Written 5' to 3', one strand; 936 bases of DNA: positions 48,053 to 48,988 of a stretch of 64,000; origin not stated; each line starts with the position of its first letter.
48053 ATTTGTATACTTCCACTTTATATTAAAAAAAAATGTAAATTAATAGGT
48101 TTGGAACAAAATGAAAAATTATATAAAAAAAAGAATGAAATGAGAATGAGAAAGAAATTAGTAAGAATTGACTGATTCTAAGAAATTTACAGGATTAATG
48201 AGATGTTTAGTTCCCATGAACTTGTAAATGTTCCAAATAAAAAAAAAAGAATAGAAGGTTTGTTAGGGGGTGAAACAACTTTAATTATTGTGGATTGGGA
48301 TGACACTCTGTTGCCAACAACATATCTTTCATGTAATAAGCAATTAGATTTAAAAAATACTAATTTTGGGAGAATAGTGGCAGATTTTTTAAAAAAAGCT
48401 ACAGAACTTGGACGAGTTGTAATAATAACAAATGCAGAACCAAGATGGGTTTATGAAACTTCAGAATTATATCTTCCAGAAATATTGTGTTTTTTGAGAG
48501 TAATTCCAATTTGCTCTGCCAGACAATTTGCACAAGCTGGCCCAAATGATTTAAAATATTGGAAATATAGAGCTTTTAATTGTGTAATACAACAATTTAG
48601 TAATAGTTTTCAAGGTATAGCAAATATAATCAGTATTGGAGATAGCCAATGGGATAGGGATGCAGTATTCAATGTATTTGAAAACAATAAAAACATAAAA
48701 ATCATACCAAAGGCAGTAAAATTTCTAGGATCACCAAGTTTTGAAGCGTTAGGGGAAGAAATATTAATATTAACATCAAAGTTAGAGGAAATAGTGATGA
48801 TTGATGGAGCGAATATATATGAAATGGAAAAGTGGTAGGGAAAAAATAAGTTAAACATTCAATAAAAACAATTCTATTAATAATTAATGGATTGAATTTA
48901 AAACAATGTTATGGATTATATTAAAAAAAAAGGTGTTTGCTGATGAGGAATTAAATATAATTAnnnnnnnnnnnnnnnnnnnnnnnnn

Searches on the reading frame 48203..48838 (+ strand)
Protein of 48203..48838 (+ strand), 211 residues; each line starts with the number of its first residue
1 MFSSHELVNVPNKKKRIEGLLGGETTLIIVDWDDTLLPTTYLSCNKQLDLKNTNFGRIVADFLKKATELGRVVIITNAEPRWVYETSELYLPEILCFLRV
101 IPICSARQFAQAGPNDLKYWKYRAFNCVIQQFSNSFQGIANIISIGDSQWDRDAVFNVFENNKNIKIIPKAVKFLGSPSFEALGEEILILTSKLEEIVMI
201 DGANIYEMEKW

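Call 6: search_protein_families(library=pfam, proteins=[window:48203-48838:+])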
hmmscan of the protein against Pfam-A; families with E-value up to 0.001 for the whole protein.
window:48203-48838:+ (211 aa): 0 families

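Call 10: find_encoding_contigs(protein=window:48203-48838:+, flank=10000, max_places=2)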
Protein window:48203-48838:+ (211 aa): 23 contigs read that carry it; 2 places shown.
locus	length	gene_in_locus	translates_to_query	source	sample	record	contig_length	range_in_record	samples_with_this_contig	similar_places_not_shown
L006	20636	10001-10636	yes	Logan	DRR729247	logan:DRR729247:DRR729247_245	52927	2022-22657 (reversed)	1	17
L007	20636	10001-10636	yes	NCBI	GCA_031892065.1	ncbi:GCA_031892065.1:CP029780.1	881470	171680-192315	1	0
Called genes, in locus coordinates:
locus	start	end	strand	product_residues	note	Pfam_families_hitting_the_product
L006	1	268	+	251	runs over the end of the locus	-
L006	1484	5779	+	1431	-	PF00664:ABC_membrane (weak), PF02463:SMC_N (faint), PF03193:RsgA_GTPase (faint), PF00005:ABC_tran, PF02492:cobW (faint), PF13401:AAA_22 (faint), PF00664:ABC_membrane, PF00005:ABC_tran, +1 more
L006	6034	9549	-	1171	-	-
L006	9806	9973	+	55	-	-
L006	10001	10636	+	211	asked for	-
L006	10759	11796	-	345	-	PF05096:Glu_cyclase_2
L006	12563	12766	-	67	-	-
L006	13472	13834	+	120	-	-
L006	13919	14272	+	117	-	-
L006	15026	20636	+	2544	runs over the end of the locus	?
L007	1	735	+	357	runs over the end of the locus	-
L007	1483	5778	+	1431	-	PF00664:ABC_membrane (weak), PF02463:SMC_N (faint), PF03193:RsgA_GTPase (faint), PF00005:ABC_tran, PF02492:cobW (faint), PF13401:AAA_22 (faint), PF00664:ABC_membrane, PF00005:ABC_tran, +1 more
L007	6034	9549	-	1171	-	-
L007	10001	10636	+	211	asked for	-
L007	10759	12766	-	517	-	PF05096:Glu_cyclase_2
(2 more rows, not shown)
